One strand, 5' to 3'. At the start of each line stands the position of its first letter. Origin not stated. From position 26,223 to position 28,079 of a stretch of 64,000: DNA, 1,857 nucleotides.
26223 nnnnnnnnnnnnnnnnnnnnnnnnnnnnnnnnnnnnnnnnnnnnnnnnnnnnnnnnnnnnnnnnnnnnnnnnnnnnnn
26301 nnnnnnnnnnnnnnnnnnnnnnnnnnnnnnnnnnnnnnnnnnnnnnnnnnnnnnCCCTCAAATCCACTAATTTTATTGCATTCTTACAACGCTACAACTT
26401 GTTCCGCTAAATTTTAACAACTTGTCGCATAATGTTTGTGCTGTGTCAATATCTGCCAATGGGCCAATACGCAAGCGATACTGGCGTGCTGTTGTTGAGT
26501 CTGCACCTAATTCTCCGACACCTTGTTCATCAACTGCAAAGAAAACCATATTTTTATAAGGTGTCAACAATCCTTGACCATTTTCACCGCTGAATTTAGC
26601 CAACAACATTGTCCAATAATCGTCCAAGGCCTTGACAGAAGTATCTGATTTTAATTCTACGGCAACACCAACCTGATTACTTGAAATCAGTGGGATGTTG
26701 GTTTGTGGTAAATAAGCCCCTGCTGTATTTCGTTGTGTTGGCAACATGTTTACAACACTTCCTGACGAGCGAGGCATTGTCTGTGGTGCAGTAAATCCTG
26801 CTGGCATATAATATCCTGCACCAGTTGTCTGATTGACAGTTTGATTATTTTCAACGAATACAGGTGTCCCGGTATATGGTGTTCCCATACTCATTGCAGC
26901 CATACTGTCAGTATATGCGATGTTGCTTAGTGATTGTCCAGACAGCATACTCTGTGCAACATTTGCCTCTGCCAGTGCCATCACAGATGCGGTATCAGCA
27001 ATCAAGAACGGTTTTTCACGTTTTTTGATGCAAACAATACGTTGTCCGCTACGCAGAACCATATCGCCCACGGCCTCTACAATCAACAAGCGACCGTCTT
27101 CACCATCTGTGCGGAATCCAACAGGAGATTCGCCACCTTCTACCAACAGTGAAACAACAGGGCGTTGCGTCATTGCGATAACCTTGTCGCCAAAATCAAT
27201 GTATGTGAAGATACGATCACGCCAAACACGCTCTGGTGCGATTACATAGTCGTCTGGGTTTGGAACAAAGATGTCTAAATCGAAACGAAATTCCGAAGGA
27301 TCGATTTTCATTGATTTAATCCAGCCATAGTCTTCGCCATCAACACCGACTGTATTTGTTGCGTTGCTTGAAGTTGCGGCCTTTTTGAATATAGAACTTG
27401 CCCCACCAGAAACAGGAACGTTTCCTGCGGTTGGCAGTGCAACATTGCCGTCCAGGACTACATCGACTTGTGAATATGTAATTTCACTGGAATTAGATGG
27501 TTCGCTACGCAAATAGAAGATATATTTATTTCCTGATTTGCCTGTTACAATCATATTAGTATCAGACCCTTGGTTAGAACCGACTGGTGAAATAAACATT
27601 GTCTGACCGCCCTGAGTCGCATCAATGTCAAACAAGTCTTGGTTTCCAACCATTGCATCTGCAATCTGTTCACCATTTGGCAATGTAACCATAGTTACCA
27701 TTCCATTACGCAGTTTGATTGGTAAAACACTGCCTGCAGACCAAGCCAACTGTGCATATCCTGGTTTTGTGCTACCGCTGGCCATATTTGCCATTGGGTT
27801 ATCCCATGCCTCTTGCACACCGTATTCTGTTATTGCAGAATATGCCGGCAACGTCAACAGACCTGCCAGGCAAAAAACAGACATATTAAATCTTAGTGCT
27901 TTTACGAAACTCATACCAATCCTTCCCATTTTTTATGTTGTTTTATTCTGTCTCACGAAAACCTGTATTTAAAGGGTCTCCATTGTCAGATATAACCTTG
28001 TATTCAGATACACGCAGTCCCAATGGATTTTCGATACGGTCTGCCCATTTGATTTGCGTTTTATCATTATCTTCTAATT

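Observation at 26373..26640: VirB9 homolog carries a C-terminal SPOR-like peptidoglycan-binding domain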

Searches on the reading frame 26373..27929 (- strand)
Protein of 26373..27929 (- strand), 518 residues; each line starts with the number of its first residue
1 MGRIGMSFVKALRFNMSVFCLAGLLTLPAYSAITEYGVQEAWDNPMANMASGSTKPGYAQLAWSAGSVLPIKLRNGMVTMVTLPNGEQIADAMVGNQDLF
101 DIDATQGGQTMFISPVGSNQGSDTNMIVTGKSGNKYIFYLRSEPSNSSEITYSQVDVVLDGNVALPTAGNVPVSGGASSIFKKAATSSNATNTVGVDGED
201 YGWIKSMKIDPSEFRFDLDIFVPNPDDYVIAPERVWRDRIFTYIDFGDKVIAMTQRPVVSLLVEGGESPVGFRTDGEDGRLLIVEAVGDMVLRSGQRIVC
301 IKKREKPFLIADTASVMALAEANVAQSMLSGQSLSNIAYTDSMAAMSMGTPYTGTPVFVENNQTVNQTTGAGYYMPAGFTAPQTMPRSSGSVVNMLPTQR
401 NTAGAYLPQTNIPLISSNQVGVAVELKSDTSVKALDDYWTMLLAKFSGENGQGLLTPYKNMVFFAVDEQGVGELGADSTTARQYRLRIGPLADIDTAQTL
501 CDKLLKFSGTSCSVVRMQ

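Call 3: search_protein_families(library=pfam, proteins=[window:26373-27929:-], max_evalue=1)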
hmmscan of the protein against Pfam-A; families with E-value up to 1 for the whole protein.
window:26373-27929:- (518 aa): 3 families
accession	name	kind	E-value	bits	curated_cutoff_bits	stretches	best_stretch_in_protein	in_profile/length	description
PF03524.21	CagX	-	5.4e-22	79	34.2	1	60-303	5-197/198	Conjugal transfer protein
PF05036.18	SPOR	-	0.0016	19.2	21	1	478-516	38-76/76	SPOR domain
PF06586.17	TraK_N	-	0.019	15.8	24.8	1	67-152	6-91/100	TraK N-terminal domain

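Call 5: find_homologous_proteins(query=window:26373-27929:-)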
Query window:26373-27929:- (518 aa): 1084 proteins with E <= 0.001 among 8000 candidates; the best 120 are listed.
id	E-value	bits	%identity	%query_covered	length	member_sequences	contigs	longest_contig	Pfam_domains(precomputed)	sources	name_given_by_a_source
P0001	0.0e+0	1139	100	99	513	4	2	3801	PF03524.22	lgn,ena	-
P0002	0.0e+0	1115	98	99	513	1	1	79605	PF03524.22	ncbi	-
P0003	0.0e+0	1064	93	99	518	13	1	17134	PF03524.22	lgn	-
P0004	3.4e-293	991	88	99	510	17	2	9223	PF03524.22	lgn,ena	-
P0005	3.5e-292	988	88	99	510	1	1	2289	PF03524.22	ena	-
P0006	2.6e-291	985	87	99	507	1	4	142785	PF03524.22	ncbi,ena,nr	ncbi:MAG: TrbG/VirB9 family P-type conjugative transfer protein [Alphaproteobacteria bacterium]|nr:T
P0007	5.0e-291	984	87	99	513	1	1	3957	PF03524.22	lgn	-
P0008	1.0e-290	983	87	99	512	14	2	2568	PF03524.22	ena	-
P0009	3.4e-290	981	87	99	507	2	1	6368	PF03524.22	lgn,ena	-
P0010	7.7e-290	980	88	96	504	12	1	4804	PF03524.22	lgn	-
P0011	1.1e-288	976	86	99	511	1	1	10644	PF03524.22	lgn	-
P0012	3.3e-288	974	86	99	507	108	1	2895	PF03524.22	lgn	-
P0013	4.4e-288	974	87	99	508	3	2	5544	PF03524.22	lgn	-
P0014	2.3e-287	972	87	99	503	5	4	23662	PF03524.22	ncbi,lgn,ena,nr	ncbi:MAG: TrbG/VirB9 family P-type conjugative transfer protein [Alphaproteobacteria bacterium]|nr:T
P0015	1.1e-286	969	85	99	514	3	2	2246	PF03524.22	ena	-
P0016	2.6e-286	968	85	99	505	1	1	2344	PF03524.22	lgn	-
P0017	9.0e-286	966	85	99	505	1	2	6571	PF03524.22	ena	-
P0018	9.3e-286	966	86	99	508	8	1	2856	PF03524.22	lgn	-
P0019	9.6e-286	966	85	99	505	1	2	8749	PF03524.22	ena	-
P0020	1.6e-285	966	84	99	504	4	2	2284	PF03524.22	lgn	-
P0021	2.2e-285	965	85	99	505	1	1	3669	PF03524.22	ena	-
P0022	2.4e-285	965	85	99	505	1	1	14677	PF03524.22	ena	-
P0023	2.5e-285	965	85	99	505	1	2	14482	PF03524.22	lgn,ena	-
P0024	3.4e-285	964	85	99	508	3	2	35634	PF03524.22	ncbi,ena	-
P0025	4.2e-285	964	85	98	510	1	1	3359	PF03524.22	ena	-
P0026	4.4e-285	964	85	99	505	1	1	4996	PF03524.22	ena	-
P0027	4.8e-285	964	84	99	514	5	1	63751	PF03524.22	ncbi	-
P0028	1.4e-284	962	84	99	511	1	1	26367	PF03524.22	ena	-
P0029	5.6e-284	960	85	99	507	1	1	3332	PF03524.22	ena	-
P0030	7.3e-284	960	85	99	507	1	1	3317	PF03524.22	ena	-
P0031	2.5e-283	958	85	99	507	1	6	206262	PF03524.22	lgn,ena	-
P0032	7.7e-283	957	85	99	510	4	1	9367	PF03524.22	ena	-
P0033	8.3e-283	957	84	99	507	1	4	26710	PF03524.22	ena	-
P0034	1.6e-282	956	85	99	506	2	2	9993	PF03524.22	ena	-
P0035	1.7e-282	956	84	99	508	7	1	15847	PF03524.22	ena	-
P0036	1.8e-282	956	85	99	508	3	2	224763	PF03524.22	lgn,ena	-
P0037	2.4e-282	955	84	99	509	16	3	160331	PF03524.22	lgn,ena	-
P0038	5.0e-282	954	84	99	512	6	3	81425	PF03524.22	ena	-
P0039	6.1e-282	954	86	97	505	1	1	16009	PF03524.22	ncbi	-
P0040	1.5e-281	952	84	99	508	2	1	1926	PF03524.22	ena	-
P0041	2.5e-281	952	84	99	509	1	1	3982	PF03524.22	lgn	-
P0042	4.0e-281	951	84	99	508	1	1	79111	PF05036.19,PF03524.22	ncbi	-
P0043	5.9e-281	951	83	99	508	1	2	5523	PF03524.22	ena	-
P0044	8.9e-281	950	84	99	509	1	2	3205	PF03524.22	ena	-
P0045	1.7e-280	949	84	99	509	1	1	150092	PF03524.22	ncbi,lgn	-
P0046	2.9e-280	948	84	99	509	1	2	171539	PF03524.22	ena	-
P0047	3.2e-280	948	82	99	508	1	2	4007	PF03524.22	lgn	-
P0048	3.4e-280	948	83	99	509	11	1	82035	PF03524.22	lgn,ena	-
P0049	4.9e-280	947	83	100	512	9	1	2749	PF03524.22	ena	-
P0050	5.7e-280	947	83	99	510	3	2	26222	PF03524.22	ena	-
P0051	9.5e-280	947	84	99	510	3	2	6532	PF03524.22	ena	-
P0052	1.4e-279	946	84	99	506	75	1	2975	PF03524.22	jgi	jgi:type IV secretory pathway VirB9-like protein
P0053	1.6e-279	946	84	98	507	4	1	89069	PF03524.22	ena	-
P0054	2.2e-279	945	84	98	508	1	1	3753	PF03524.22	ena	-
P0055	2.4e-279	945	83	98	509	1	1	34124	PF03524.22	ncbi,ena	-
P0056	3.7e-279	945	83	98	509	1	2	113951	PF03524.22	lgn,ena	-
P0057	8.3e-279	943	84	98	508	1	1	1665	PF03524.22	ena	-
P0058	9.5e-279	943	84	98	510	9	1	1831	PF03524.22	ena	-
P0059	1.3e-278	943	84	98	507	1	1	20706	PF03524.22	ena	-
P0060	3.1e-278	942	83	99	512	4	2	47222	PF03524.22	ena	-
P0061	9.2e-278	940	83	99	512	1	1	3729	PF03524.22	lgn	-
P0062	1.3e-277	940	82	99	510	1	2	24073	PF03524.22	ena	-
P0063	1.8e-277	939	82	99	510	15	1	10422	PF03524.22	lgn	-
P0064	2.2e-277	939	84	99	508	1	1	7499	PF03524.22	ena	-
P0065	3.7e-277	938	83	99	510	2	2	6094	PF03524.22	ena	-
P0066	2.1e-276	936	83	98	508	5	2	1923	PF03524.22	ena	-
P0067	2.3e-276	935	83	99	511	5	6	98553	PF03524.22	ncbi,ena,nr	ncbi:MAG: TrbG/VirB9 family P-type conjugative transfer protein [Alphaproteobacteria bacterium]|nr:T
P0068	2.4e-276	935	82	99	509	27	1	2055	PF03524.22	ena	-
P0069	6.7e-276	934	83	99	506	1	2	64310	PF03524.22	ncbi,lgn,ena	-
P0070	1.4e-275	933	83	96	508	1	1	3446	PF03524.22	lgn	-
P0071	1.6e-275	933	83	96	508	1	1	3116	PF03524.22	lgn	-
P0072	2.3e-275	932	83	96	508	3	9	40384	PF03524.22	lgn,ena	-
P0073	2.7e-275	932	83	97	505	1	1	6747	PF03524.22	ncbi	-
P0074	4.6e-275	931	82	99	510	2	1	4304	PF03524.22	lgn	-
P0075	1.2e-274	930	82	99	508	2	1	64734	PF03524.22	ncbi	-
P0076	1.4e-274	930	81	99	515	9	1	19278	PF03524.22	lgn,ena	-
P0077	1.4e-274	929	82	99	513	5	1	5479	PF03524.22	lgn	-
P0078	1.9e-274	929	83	99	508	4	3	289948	PF03524.22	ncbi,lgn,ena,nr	ncbi:MAG: TrbG/VirB9 family P-type conjugative transfer protein [Alphaproteobacteria bacterium]|nr:T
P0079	2.1e-274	929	82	98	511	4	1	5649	PF03524.22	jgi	jgi:ComB9 competence protein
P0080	3.8e-274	928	81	98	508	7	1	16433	PF03524.22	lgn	-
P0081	4.6e-274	928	83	96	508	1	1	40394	PF03524.22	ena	-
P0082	7.6e-274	927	83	96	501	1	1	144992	PF03524.22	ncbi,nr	ncbi:MAG: TrbG/VirB9 family P-type conjugative transfer protein [Alphaproteobacteria bacterium]|nr:T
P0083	1.0e-273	927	82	99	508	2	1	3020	PF03524.22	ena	-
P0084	1.2e-273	926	81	99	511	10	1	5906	PF03524.22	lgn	-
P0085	1.2e-273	926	83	99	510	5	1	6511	PF03524.22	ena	-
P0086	1.5e-273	926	83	96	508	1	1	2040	PF03524.22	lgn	-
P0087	2.7e-273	925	81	99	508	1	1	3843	PF03524.22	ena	-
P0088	3.8e-273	925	82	100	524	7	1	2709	PF03524.22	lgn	-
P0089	4.1e-273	925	82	96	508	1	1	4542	PF03524.22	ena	-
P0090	1.4e-272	923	81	99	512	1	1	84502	PF03524.22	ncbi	-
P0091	1.7e-272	923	83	96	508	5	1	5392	PF03524.22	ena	-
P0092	3.0e-272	922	82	96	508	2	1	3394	PF03524.22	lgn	-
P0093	5.7e-272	921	81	99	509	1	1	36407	PF03524.22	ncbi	-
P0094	7.5e-272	920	82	99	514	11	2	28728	PF03524.22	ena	-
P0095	2.2e-271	919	81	99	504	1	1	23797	PF03524.22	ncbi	-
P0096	5.4e-270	914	81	99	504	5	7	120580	PF03524.22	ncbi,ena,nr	ncbi:MAG: TrbG/VirB9 family P-type conjugative transfer protein [Alphaproteobacteria bacterium]|nr:T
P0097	1.5e-269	913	83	96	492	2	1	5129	PF05036.19,PF03524.22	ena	-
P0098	1.7e-269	913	81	99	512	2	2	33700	PF03524.22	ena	-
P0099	2.3e-269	912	81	98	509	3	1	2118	PF05036.19,PF03524.22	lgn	-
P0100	3.5e-269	912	81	99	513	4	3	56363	PF03524.22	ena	-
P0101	4.5e-269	911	81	98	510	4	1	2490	PF03524.22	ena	-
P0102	5.1e-269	911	81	99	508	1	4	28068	PF03524.22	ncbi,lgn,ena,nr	ncbi:MAG: TrbG/VirB9 family P-type conjugative transfer protein [Alphaproteobacteria bacterium]|nr:T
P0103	1.9e-268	909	81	99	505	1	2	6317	PF03524.22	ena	-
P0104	9.1e-268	907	80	99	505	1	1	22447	PF03524.22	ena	-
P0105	1.6e-267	906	80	99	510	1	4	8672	PF03524.22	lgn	-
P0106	1.0e-266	904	79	99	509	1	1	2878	PF03524.22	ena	-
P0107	5.8e-266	901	81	97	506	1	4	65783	PF03524.22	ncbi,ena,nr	ncbi:MAG: TrbG/VirB9 family P-type conjugative transfer protein [Alphaproteobacteria bacterium]|nr:T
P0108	1.7e-265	900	80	98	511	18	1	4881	PF03524.22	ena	-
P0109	2.6e-265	899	79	99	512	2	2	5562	PF03524.22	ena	-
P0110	3.7e-265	898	81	97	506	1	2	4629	PF03524.22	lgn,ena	-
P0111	4.6e-265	898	81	97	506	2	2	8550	PF03524.22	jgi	-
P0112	9.6e-265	897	81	97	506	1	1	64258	PF03524.22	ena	-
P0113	2.5e-264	896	78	100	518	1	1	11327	PF03524.22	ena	-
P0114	3.7e-264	895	80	99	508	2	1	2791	PF03524.22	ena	-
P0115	4.4e-263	892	77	99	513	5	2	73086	PF03524.22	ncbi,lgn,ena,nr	ncbi:MAG: TrbG/VirB9 family P-type conjugative transfer protein [Alphaproteobacteria bacterium]|nr:T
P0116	2.2e-262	889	77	100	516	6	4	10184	PF03524.22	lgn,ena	-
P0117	1.5e-261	886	78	99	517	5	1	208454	PF03524.22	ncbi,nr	ncbi:MAG: TrbG/VirB9 family P-type conjugative transfer protein [Alphaproteobacteria bacterium]|nr:T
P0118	2.7e-261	886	77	99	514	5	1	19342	PF03524.22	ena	-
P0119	1.5e-260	883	78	99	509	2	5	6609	PF03524.22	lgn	-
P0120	2.1e-260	883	88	87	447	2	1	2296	PF03524.22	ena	-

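Call 14: find_related_loci(query=window:26373-27929:-, collection=genome_contigs, flank=10000)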
Query window:26373-27929:- (518 aa) in genome_contigs; peptide patterns used: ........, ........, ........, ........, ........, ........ (x = any residue, [..] = any of these).
293 stretches matched a pattern; 225 encode a relative of the query (tblastn E <= 1e-3); the best 80 are kept; 80 distinct loci.
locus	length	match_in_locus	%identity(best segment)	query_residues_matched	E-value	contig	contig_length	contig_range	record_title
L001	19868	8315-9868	98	1-518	0e+0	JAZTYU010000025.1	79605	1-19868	MAG: Candidatus Enterousia sp. isolate T1900045325_YK20190014.MAGScoT_cleanbin_000039 SGB_6437_k141_252735, whole genome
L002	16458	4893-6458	93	2-518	0e+0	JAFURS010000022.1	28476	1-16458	MAG: Alphaproteobacteria bacterium isolate RGIG4765 Roe_deer_Rectum.Co__c718114, whole genome shotgun sequence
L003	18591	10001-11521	87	2-518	0e+0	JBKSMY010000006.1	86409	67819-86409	MAG: Alphaproteobacteria bacterium isolate KS320-82 k141_2534286, whole genome shotgun sequence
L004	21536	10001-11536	88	4-518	0e+0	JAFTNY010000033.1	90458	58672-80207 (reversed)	MAG: Alphaproteobacteria bacterium isolate RGIG3991 Roe_deer_Cecum-4__c203553, whole genome shotgun sequence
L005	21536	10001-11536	86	2-518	0e+0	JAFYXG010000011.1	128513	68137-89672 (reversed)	MAG: Alphaproteobacteria bacterium isolate RGIG7505 Water_buffalos_Colon.Co__c1631399, whole genome shotgun sequence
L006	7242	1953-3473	86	2-518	0e+0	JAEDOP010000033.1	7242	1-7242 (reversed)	MAG: Alphaproteobacteria bacterium isolate MAG321 NODE_8935_length_7242_cov_5.227494, whole genome shotgun sequence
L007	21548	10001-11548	87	3-518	0e+0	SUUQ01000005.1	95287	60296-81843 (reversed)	MAG: Alphaproteobacteria bacterium isolate SIG50 NODE_5571_length_95287_cov_6.974496, whole genome shotgun sequence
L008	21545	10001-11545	87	3-518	0e+0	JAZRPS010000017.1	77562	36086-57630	MAG: Candidatus Enterousia sp. isolate T1900045373_YK20190063.MAGScoT_cleanbin_000025 SGB_6863_k141_1722824, whole genom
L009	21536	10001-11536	85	2-518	0e+0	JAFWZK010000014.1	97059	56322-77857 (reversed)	MAG: Alphaproteobacteria bacterium isolate RGIG6210 Sheep_Rectum-2__c276830, whole genome shotgun sequence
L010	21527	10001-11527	86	1-518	0e+0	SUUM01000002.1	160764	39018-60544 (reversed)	MAG: Alphaproteobacteria bacterium isolate SIG46 NODE_417_length_160764_cov_7.230949, whole genome shotgun sequence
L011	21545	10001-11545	87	2-518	0e+0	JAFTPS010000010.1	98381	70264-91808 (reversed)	MAG: Alphaproteobacteria bacterium isolate RGIG4037 Roe_deer_Cecum-5__c3539, whole genome shotgun sequence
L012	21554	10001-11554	84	2-518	0e+0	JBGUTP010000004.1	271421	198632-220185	MAG: Candidatus Enterousia sp. isolate fecal_MAG_67 fecal_MAG_67_contig_0004, whole genome shotgun sequence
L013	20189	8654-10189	85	2-518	0e+0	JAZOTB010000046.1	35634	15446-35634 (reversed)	MAG: Candidatus Enterousia sp. isolate T1900045541_YK20190235.MAGScoT_cleanbin_000047 SGB_7810_k141_3688707, whole genom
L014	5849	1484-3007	86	1-518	0e+0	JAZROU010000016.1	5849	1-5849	MAG: Candidatus Enterousia sp. isolate T1900045388_YK20190078.MAGScoT_cleanbin_000020 SGB_6918_k141_3054, whole genome s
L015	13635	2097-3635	85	1-518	0e+0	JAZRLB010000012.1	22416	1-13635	MAG: Candidatus Enterousia sp. isolate T1900045443_YK20190134.MAGScoT_cleanbin_000013 SGB_7129_k141_1874692, whole genom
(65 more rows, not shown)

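Call 65: predict_structure(alignment_id=A6)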
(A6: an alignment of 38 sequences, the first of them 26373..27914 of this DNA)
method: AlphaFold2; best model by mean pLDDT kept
length: 513 residues; sequences in the alignment: 38
mean_pLDDT: 66.6   pTM: 0.33
mean pLDDT of the five models: 66.6, 65.3, 64.0, 63.7, 59.8
residues with pLDDT >= 90: 59; 70-90: 221; 50-70: 76; < 50: 157
segments of 3 or more residues with pLDDT < 50: 21-29, 164-171, 178-195, 201-205, 302-414
pLDDT, mean of each block of 10 residues (from residue 1): 54 56 43 75 83 90 90 91 90 88 90 84 91 91 88 79 51 53 36 47 53 77 83 80 78 82 79 76 85 81 38 35 28 32 36 43 40 39 33 35 34 63 86 85 67 84 60 65 85 86 77 67
secondary structure, 60 per line:
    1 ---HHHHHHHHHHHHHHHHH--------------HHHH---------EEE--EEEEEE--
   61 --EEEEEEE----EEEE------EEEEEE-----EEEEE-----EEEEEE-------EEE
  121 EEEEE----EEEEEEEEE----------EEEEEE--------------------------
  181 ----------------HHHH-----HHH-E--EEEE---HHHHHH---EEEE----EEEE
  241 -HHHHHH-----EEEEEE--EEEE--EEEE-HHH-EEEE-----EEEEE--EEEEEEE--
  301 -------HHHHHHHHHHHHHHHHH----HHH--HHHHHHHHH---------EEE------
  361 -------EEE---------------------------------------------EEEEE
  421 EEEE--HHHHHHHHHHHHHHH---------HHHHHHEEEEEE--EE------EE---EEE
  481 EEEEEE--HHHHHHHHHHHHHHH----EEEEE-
elements in order: H4-20 H35-38 E48-50 E53-58 E63-69 E74-77 E84-89 E95-99 E105-110 E118-125 E130-138 E149-154 H197-200 E213-216 H220-225 E229-232 E237-240 H242-247 E253-258 E261-264 E267-270 E276-279 E285-289 E292-298 H308-324 H334-342 E352-354 E368-370 E416-424 H427-441 H451-456 E457-462 E478-486 H489-503 E508-512
